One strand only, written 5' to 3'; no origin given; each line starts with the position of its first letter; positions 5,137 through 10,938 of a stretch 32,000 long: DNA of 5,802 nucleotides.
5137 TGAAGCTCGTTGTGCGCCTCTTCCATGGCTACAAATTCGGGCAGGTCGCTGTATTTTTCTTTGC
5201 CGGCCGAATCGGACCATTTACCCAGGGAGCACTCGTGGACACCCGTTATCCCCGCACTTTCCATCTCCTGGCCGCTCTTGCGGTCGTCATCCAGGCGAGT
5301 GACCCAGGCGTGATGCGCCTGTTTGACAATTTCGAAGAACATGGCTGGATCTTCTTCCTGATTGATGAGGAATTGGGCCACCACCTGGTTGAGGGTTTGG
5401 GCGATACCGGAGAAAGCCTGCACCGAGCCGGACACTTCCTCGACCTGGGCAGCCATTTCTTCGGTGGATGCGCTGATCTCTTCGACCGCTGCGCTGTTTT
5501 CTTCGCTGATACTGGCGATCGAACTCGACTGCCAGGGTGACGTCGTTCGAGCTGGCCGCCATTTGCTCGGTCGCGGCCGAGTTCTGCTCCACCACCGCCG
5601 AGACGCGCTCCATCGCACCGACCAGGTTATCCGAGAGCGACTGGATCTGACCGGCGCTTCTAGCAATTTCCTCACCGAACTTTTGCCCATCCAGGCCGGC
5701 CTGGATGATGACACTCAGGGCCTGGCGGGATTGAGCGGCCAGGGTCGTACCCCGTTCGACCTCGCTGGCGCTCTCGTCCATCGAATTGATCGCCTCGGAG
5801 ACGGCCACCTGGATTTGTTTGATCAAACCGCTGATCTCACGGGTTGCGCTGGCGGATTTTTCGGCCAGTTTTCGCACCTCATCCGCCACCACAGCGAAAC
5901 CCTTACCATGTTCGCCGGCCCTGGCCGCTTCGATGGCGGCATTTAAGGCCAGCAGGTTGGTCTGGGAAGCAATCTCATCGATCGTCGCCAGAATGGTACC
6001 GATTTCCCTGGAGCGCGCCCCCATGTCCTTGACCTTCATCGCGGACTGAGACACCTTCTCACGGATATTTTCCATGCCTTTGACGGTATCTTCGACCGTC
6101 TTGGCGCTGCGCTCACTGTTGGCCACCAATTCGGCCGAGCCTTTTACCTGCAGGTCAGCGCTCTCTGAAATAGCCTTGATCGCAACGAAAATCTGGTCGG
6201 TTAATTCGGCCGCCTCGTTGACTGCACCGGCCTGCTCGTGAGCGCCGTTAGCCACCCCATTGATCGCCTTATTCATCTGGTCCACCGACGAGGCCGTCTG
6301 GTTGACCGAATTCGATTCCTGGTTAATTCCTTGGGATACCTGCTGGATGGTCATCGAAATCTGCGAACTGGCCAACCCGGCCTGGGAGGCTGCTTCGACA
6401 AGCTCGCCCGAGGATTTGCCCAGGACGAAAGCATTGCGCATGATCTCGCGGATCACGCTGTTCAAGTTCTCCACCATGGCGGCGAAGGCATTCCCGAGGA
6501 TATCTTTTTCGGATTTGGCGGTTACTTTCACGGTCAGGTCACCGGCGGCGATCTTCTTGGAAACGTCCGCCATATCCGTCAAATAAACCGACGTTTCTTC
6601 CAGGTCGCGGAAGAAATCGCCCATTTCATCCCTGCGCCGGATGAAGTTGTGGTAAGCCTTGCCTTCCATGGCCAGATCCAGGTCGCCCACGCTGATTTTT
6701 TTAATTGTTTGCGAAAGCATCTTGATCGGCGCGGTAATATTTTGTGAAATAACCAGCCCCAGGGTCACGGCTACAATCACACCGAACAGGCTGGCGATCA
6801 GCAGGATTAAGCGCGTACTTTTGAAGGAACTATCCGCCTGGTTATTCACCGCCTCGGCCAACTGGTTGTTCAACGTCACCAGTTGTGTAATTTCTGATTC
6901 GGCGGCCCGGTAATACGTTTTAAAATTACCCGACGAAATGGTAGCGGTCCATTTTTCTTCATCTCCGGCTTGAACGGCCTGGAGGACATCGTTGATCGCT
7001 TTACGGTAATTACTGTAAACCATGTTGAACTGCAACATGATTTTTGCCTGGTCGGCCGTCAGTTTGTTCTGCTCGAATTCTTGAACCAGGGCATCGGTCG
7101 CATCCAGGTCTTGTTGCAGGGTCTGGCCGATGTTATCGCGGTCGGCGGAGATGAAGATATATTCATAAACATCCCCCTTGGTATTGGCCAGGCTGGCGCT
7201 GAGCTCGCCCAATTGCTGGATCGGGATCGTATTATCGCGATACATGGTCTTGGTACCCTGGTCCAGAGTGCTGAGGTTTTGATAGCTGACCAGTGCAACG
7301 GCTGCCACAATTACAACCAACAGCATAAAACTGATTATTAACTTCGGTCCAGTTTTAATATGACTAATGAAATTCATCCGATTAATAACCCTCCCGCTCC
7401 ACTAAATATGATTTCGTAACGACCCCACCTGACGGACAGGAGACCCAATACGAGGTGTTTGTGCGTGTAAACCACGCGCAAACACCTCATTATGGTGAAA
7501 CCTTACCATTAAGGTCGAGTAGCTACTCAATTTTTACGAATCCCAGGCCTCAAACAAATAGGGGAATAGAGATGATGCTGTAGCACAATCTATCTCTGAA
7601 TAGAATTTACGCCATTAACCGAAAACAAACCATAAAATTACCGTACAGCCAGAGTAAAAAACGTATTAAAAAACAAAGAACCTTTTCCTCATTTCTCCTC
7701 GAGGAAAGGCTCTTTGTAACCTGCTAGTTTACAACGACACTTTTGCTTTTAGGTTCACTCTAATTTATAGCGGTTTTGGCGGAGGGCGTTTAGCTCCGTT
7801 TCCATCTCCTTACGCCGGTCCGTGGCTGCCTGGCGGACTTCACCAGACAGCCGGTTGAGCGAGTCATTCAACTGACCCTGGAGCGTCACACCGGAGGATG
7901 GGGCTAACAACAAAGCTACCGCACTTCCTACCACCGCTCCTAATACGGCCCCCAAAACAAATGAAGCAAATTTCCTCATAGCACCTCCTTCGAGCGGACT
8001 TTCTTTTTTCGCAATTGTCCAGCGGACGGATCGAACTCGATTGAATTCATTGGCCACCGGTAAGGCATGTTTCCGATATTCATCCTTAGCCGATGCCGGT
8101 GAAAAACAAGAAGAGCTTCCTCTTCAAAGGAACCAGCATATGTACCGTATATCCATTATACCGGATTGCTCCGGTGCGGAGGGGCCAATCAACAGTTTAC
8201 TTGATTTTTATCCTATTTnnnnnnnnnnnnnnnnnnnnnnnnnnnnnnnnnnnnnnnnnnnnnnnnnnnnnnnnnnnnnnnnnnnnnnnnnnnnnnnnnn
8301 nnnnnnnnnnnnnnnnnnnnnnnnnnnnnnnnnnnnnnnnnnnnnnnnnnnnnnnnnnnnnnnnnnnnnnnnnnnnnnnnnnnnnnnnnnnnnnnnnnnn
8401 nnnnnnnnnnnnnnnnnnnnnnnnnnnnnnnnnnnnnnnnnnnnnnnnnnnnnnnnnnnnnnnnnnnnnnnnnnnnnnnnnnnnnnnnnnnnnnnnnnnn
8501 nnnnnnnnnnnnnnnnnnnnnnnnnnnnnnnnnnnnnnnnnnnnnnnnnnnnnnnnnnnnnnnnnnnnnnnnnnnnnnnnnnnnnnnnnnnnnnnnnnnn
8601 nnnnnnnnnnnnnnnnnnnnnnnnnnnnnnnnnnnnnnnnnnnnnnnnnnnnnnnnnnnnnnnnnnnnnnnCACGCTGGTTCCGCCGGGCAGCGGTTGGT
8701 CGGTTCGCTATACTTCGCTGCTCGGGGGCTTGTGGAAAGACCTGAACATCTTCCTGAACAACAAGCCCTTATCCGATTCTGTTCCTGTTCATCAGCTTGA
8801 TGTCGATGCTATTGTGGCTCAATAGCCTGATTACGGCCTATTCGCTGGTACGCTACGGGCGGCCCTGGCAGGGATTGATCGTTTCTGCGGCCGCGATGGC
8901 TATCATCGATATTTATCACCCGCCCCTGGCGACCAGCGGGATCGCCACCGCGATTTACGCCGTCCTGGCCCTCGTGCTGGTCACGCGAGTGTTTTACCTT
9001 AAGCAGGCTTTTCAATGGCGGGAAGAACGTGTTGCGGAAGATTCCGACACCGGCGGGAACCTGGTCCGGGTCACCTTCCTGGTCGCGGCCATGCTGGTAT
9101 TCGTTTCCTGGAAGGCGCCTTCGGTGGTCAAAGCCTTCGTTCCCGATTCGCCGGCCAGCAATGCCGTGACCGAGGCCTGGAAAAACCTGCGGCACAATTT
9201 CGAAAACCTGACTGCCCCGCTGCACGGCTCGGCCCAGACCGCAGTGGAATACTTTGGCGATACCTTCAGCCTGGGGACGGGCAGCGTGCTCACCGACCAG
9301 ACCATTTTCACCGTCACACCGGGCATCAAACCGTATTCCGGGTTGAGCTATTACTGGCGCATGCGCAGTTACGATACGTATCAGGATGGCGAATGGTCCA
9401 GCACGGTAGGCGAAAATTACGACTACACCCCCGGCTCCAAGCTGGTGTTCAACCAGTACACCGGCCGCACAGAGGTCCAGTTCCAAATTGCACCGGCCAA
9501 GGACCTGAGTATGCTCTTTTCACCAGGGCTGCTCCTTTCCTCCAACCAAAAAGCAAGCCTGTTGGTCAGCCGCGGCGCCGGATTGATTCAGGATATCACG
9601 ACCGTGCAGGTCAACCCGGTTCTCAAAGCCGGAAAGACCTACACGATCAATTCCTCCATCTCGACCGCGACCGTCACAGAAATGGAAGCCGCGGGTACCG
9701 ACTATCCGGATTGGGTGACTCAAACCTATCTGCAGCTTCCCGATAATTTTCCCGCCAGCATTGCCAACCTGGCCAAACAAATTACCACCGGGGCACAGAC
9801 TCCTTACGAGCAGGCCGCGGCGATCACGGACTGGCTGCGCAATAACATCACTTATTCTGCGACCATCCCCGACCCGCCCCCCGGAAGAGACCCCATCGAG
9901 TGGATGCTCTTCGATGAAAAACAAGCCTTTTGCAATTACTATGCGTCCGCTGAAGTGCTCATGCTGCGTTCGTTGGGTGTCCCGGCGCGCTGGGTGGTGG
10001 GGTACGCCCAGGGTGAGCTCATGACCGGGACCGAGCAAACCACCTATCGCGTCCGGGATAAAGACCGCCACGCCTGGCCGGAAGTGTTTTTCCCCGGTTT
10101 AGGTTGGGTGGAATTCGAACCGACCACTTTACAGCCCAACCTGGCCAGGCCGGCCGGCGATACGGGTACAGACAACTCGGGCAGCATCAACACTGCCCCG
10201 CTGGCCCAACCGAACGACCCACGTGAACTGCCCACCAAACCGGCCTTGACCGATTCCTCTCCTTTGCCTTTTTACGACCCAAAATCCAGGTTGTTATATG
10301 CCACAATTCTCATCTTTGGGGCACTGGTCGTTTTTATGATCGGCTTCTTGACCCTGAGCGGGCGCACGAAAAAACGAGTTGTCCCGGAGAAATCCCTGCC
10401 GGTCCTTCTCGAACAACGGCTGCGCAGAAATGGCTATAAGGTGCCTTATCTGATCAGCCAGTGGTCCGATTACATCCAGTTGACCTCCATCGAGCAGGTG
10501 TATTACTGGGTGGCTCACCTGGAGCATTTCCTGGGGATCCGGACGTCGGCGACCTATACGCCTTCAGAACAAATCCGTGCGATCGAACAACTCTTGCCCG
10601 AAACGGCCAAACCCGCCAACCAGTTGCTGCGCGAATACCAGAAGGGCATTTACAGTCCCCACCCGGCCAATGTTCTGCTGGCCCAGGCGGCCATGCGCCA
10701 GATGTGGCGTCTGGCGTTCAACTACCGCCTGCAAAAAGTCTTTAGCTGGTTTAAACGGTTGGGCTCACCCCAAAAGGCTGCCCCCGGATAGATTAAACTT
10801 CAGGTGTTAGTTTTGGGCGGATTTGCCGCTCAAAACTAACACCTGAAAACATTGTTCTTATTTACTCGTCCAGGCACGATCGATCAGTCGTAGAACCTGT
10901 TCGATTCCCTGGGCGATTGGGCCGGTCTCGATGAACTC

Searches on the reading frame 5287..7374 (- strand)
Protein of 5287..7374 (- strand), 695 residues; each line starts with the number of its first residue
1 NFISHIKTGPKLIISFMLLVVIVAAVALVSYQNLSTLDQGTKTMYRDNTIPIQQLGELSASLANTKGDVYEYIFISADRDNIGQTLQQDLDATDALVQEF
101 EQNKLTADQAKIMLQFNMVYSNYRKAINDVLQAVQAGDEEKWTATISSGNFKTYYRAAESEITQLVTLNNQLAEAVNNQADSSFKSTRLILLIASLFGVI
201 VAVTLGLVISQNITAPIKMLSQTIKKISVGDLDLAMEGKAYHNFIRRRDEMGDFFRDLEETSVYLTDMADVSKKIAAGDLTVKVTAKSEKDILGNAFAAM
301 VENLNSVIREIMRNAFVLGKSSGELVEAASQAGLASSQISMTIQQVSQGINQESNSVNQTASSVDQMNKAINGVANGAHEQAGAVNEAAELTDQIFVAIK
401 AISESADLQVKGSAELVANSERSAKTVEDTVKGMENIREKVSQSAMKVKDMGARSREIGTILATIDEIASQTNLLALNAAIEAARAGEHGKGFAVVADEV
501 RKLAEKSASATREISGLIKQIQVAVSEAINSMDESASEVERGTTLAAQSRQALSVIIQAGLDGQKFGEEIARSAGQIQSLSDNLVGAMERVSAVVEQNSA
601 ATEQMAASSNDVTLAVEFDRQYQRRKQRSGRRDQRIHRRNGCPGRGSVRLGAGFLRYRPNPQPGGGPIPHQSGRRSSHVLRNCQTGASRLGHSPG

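Call 64: search_protein_families(library=pfam, proteins=[window:5287-7374:-], max_evalue=0.001)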
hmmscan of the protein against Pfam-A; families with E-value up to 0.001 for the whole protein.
window:5287-7374:- (695 aa): 5 families
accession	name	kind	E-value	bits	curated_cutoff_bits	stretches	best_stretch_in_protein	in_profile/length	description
PF00015.26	MCPsignal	-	5.5e-41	140.7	34.6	1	419-593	10-170/172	Methyl-accepting chemotaxis protein (MCP) signalling domain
PF12729.13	4HB_MCP_1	-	2.6e-33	115.5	27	1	6-184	2-181/181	Four helix bundle sensory module for signal transduction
PF00672.30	HAMP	-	4.4e-09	37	25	0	209-252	2-38/53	HAMP domain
PF02203.21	TarH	-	1.4e-06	28.7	25.2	1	3-169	2-173/177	Tar ligand binding domain homologue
PF18947.5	HAMP_2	-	0.00011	22.5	24.3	0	212-239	19-46/67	HAMP domain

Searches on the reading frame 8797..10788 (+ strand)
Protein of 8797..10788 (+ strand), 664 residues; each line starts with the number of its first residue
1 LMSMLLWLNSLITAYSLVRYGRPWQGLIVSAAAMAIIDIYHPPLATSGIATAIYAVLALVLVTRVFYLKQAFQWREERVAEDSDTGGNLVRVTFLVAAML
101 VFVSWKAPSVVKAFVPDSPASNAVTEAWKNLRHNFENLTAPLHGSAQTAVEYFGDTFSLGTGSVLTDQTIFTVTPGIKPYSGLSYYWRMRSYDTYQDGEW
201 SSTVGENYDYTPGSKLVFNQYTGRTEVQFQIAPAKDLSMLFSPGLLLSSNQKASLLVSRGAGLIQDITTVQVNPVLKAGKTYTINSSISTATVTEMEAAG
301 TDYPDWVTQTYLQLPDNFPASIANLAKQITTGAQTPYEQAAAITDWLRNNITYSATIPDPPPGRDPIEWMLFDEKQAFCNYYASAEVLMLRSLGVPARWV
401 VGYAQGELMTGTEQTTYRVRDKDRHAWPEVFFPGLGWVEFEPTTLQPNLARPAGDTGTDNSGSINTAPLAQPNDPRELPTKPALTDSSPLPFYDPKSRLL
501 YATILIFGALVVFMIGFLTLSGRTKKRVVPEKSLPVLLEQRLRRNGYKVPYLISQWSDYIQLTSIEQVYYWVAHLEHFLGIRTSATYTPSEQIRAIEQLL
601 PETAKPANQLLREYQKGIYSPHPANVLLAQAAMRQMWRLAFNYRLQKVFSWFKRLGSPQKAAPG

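Call 64: search_protein_families(library=pfam, proteins=[window:8797-10788:+], max_evalue=0.001)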
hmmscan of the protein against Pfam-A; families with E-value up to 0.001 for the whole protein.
window:8797-10788:+ (664 aa): 3 families
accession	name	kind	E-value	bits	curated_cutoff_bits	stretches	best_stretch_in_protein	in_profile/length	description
PF01841.26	Transglut_core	-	2e-29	102.4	23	1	324-442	2-108/108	Transglutaminase-like superfamily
PF11992.13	TgpA_N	-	2.8e-05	23.7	30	1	16-290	96-330/333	TgpA N-terminal domain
PF13559.11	DUF4129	-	0.00036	21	24.8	0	572-632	6-64/69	Domain of unknown function (DUF4129)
